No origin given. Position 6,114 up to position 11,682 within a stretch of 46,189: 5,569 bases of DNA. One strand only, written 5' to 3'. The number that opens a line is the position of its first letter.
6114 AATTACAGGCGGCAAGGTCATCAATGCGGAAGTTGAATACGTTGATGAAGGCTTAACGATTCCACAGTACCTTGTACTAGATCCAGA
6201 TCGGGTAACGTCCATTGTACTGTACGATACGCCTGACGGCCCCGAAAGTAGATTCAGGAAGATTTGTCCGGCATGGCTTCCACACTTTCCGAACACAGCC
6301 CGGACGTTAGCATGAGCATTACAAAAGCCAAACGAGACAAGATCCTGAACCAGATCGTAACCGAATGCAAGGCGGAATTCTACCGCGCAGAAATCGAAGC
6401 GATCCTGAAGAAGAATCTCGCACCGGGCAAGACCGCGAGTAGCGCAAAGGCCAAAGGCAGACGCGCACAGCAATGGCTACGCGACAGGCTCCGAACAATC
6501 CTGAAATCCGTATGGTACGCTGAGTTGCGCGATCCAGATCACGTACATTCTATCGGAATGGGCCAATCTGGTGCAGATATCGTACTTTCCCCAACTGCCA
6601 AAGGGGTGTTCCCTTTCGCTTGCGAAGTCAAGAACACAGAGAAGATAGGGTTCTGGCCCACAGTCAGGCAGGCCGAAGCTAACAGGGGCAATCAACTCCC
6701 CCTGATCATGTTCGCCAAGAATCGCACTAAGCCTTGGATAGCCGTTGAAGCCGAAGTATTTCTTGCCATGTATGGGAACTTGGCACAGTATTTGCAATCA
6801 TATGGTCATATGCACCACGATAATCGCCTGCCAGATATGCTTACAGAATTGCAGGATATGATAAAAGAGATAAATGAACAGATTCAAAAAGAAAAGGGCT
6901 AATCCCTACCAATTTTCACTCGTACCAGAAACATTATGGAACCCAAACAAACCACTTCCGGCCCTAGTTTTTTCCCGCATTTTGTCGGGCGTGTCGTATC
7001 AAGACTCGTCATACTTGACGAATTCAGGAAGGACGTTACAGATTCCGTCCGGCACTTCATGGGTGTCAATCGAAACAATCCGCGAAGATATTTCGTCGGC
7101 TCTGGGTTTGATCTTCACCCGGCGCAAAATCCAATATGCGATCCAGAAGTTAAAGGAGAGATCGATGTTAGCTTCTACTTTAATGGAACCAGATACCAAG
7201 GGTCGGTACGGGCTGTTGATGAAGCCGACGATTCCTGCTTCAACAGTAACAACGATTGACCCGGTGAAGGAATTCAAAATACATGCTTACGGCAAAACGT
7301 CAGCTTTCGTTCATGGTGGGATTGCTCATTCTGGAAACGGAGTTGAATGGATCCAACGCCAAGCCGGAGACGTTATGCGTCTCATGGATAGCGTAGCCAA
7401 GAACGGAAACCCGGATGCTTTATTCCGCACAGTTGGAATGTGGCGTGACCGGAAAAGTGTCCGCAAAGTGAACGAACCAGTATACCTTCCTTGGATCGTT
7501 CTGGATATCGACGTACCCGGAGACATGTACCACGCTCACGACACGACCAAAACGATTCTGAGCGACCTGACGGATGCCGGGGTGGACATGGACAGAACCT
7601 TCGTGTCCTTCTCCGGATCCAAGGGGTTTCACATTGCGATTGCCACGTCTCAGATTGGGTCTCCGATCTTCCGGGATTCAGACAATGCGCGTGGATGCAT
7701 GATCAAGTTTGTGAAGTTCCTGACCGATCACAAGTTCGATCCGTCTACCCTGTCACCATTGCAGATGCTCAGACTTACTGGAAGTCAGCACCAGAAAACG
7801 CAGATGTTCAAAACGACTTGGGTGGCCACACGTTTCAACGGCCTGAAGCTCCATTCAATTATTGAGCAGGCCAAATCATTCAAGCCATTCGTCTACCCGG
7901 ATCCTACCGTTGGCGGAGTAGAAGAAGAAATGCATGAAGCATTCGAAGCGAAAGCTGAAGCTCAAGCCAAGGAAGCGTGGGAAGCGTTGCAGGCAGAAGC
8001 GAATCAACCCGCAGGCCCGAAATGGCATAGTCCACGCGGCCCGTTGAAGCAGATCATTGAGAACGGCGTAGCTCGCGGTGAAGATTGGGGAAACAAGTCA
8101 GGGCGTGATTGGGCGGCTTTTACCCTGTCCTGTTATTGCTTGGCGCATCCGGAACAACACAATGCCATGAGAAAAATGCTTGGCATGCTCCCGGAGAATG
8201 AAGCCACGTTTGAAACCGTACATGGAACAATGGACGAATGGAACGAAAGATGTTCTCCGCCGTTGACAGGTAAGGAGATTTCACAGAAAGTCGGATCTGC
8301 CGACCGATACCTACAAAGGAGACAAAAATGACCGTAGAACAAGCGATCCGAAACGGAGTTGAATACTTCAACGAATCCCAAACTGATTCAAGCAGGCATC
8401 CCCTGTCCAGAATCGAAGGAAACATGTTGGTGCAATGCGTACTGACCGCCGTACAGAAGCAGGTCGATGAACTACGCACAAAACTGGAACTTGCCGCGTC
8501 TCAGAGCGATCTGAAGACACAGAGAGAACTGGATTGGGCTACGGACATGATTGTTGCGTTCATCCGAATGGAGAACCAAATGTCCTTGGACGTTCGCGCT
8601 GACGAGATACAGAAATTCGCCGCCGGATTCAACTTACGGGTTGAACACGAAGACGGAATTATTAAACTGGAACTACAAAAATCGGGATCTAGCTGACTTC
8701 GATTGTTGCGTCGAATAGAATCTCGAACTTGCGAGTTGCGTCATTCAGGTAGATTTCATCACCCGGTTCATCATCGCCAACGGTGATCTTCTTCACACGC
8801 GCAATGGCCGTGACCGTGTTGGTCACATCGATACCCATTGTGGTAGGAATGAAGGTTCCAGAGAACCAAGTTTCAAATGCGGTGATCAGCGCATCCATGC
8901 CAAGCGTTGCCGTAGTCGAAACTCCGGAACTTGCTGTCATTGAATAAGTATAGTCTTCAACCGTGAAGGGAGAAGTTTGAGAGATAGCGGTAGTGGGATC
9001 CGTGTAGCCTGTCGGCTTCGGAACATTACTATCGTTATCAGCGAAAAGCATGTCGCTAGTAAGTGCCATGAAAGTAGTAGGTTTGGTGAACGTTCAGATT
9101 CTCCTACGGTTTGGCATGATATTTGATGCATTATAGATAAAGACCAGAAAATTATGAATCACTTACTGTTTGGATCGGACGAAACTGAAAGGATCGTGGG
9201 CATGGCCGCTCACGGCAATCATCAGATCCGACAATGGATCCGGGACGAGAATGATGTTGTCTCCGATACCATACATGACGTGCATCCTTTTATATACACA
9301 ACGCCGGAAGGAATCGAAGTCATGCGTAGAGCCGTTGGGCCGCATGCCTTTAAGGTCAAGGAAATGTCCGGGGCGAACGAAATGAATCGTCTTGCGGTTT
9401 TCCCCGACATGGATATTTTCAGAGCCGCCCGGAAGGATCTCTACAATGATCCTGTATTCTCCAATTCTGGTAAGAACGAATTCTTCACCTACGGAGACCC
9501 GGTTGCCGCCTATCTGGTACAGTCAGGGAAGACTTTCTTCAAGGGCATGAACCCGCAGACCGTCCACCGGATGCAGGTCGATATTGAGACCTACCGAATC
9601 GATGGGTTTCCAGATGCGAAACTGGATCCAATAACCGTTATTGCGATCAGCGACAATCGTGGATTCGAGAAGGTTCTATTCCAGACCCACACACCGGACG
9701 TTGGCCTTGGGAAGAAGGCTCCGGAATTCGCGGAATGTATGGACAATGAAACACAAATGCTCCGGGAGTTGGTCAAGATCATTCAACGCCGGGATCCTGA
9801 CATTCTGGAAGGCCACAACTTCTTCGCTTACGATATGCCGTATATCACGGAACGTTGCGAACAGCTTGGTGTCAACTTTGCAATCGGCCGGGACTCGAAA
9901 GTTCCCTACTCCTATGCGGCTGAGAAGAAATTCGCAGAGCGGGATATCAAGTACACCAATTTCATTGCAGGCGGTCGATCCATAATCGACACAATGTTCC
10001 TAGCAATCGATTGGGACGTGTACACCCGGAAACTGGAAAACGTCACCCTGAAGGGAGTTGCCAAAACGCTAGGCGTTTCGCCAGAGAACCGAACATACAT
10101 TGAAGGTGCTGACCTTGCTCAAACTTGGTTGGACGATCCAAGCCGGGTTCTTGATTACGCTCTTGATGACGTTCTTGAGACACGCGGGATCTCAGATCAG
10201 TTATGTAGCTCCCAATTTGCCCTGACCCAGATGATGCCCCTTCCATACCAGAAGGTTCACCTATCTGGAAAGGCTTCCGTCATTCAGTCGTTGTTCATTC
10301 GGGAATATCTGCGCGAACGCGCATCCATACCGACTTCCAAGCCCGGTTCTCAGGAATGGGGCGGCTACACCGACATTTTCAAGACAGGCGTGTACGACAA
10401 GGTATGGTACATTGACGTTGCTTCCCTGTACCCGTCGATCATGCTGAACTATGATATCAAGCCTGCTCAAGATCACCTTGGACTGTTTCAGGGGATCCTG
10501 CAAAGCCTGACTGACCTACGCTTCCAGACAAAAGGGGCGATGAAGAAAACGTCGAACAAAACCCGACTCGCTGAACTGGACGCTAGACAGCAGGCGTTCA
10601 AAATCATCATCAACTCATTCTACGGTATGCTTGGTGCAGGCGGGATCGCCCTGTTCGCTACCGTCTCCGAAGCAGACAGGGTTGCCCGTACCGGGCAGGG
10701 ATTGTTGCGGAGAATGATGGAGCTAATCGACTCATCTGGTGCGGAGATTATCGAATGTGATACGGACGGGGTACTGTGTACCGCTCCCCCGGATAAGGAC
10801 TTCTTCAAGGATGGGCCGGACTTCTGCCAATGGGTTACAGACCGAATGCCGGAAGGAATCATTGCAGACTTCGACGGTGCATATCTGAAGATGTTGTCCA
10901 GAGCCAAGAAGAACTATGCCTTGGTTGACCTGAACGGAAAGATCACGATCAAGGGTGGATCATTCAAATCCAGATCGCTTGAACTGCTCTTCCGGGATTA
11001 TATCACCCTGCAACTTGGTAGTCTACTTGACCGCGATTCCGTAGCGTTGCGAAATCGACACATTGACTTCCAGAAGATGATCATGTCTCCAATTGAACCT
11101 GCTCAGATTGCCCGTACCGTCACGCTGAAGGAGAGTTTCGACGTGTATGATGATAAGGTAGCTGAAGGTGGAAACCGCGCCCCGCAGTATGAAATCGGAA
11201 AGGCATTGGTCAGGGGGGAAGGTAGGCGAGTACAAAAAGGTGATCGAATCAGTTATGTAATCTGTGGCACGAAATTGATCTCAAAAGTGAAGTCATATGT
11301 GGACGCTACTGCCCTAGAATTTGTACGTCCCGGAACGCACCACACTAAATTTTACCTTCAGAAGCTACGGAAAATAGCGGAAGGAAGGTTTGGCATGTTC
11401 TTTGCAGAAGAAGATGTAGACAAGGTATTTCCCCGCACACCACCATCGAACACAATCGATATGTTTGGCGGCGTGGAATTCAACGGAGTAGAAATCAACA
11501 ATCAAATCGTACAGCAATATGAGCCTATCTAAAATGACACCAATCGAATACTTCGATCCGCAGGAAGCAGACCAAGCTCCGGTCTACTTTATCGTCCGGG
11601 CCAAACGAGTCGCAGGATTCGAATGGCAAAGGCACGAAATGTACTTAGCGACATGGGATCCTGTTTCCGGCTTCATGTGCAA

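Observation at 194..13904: Textbook sigma-54 (-24 TGGCAC / -12 TTGC) promoter motif in front of almost every rightward replication-arm transcription unit, with no activator encoded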

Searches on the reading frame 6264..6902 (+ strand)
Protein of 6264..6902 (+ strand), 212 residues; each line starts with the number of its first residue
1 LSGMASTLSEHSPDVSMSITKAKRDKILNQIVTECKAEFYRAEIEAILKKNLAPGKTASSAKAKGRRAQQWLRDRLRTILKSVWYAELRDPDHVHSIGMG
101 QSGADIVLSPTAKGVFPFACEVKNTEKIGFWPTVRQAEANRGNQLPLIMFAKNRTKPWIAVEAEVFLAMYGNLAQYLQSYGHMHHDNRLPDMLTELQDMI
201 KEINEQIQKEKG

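Call 8: search_protein_families(library=pfam, proteins=[window:6264-6902:+], max_evalue=0.01)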
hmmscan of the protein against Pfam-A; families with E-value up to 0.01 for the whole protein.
window:6264-6902:+ (212 aa): 1 family
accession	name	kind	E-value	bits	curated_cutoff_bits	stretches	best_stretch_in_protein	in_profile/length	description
PF24608.2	PDDEXK_15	-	1.1e-05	25.9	27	1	62-177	3-128/164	Phage putative PDDEXK endonuclease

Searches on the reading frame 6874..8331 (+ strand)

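Call 15: search_protein_families(library=pfam, proteins=[window:6874-8331:+], max_evalue=0.01)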
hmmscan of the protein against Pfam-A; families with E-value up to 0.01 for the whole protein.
window:6874-8331:+ (485 aa): 0 families

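Call 16: search_protein_families(library=phrogs, proteins=[window:6874-8331:+], max_evalue=0.001)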
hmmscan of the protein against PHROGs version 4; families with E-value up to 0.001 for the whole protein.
window:6874-8331:+ (485 aa): 2 families
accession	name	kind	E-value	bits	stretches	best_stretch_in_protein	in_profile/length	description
phrog_16345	-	DNA, RNA and nucleotide metabolism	2e-09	37.1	1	204-414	64-266/972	primase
phrog_18685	-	unknown function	1.5e-08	34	1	153-337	22-202/1028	-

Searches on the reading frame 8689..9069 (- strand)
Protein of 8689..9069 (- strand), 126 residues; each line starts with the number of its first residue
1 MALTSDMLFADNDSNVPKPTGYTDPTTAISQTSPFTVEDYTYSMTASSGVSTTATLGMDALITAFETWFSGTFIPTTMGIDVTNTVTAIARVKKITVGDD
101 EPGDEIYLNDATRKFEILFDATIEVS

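Call 50: search_protein_families(library=pfam, proteins=[window:8689-9069:-], max_evalue=0.01)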
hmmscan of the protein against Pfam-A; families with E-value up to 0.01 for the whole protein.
window:8689-9069:- (126 aa): 0 families

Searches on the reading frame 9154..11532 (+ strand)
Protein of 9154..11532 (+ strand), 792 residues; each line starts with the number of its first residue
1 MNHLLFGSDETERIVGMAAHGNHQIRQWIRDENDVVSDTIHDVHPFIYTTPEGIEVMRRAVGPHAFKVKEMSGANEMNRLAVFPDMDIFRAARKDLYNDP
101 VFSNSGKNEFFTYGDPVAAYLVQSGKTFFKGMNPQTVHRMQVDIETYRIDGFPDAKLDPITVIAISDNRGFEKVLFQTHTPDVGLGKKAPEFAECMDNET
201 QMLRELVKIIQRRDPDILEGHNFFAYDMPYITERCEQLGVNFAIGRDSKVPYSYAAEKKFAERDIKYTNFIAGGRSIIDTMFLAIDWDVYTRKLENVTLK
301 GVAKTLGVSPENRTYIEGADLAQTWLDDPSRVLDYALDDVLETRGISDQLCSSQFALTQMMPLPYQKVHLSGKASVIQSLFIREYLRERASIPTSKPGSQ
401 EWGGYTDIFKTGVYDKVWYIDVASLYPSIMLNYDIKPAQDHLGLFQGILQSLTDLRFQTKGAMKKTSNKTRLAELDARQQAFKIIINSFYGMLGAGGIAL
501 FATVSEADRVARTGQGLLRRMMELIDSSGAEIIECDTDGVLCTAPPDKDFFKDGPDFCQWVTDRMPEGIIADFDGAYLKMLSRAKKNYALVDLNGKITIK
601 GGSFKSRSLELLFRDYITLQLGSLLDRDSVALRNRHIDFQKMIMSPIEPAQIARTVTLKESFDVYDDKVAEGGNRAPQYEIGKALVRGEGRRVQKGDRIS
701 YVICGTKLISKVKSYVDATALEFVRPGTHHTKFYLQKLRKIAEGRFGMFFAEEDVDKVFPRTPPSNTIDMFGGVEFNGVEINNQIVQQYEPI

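Call 9: search_dna_similar(query=window:9154-11532:+, collection=phages, mode=protein, max_rows=25)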
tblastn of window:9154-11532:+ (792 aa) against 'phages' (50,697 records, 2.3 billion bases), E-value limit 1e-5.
Records with a match: 502; places in all: 502; records where one place covers at least 80% of the query: 10.
Best place of each record, by identity: <60% 502.
By first word of the organism name: Synechococcus 330; Cyanophage 48; Campylobacter 37; Stenotrophomonas 17; Prochlorococcus 12; Salinibacter 10; Sinorhizobium 7; Halorubrum 6; Rhizobium 5; uncultured 5; and 14 more.
By host as written in the record: - 188; Synechococcus 98; Synechococcus sp. 27; Synechococcus sp. WH7803 23; Synechococcus sp. WH8102 16; Campylobacter jejuni NCTC12662 15; Synechococcus sp. WH 7803 12; Stenotrophomonas maltophilia 12; and 49 more.
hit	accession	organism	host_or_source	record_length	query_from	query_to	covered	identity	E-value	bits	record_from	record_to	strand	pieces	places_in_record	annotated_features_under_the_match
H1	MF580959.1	Salinibacter phage M8CRM-1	Salinibacter ruber M8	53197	5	761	96%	37.8%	5e-141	466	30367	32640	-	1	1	DNA polymerase elongation subunit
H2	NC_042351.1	Salinibacter phage M8CRM-1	Salinibacter ruber M8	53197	5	761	96%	37.8%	5e-141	466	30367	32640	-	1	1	DNA polymerase elongation subunit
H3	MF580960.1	Salinibacter phage M31CC-1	Salinibacter ruber M31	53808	5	761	96%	37.6%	1e-140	464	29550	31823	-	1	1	DNA polymerase elongation subunit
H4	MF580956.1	Salinibacter phage M8CC-19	Salinibacter ruber M8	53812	5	761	96%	37.6%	1e-140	464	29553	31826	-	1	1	DNA polymerase elongation subunit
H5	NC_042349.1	Salinibacter phage M8CC-19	Salinibacter ruber M8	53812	5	761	96%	37.6%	1e-140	464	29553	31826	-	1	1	DNA polymerase elongation subunit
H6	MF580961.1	Salinibacter phage M31CR41-2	Salinibacter ruber M31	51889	111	761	82%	33.6%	5e-104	358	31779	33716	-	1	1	DNA polymerase elongation subunit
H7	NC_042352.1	Salinibacter phage M31CR41-2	Salinibacter ruber M31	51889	111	761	82%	33.6%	5e-104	358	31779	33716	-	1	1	DNA polymerase elongation subunit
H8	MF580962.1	Salinibacter virus M31CR41-3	Salinibacter ruber M31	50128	111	761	82%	33.6%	8e-104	357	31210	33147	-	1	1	DNA polymerase elongation subunit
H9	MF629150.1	Salinibacter phage SRUTV-1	-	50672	111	761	82%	33.6%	8e-104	357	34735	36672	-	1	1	DNA polymerase elongation subunit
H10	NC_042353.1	Salinibacter phage SRUTV-1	-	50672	111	761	82%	33.6%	8e-104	357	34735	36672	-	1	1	DNA polymerase elongation subunit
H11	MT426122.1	Nostoc phage YongM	Nostoc sp. FACHB-596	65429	197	705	64%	26.0%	3e-29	131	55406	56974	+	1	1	DNA polymerase delta catalytic subunit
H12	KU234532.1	Nostoc phage N1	Nostoc sp. PCC7210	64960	139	656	65%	25.5%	2e-32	142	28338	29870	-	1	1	DNA polymerase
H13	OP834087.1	Anabaena phage YongM2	Anabaena flos-aquae FACHB-418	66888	197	625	54%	27.5%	4e-29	131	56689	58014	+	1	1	DNA polymerase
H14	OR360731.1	Anabaena phage A-1(L)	Nostoc sp. PCC 7120 = FACHB-418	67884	197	625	54%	27.1%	1e-28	130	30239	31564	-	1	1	DNA polymerase delta catalytic subunit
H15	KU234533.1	Nostoc phage A1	Nostoc sp. PCC7210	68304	197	625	54%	27.1%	1e-28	130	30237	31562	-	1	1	DNA polymerase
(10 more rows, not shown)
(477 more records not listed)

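Call 11: find_related_loci(query=window:9154-11532:+, collection=viral_contigs, flank=10000)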
Query window:9154-11532:+ (792 aa) in viral_contigs; peptide patterns used: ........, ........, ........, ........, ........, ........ (x = any residue, [..] = any of these).
5 stretches matched a pattern; 2 encode a relative of the query (tblastn E <= 1e-3); 2 distinct loci.
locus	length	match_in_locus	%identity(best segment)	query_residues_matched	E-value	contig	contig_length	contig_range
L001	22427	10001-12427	58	2-788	0e+0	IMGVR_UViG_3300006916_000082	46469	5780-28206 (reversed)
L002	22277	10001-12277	47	5-772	0e+0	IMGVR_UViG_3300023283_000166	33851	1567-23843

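Call 65: find_related_loci(query=A1, collection=metagenome_contigs, flank=10000)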
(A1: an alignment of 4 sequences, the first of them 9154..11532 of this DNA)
Query A1 (792 aa) in metagenome_contigs; peptide patterns used: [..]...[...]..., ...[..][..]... (x = any residue, [..] = any of these).
600 stretches matched a pattern (row limit reached: there are more); 558 encode a relative of the query (tblastn E <= 1e-3); the best 80 are kept; 80 distinct loci.
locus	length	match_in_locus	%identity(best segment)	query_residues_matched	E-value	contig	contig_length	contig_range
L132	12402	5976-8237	40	1-772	2e-164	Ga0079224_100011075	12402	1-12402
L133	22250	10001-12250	40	5-772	1e-154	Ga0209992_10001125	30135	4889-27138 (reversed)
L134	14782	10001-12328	38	2-785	3e-151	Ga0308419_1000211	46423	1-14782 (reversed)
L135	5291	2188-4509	37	2-781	2e-152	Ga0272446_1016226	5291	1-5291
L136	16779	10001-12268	39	5-772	2e-150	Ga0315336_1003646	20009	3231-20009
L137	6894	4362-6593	38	5-759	1e-149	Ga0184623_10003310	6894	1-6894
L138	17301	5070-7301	38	1-759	6e-147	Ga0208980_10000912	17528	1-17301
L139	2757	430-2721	38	4-788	8e-155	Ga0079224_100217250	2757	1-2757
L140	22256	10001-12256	38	5-772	2e-152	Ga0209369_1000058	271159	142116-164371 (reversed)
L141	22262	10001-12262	38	2-759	1e-144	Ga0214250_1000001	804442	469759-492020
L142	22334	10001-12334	37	2-788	6e-148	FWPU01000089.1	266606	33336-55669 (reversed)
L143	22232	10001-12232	38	1-759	2e-142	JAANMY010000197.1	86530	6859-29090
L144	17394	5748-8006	37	2-759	7e-142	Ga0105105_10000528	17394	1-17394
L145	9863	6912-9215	36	4-781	7e-142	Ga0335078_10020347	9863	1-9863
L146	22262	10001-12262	36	2-759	1e-141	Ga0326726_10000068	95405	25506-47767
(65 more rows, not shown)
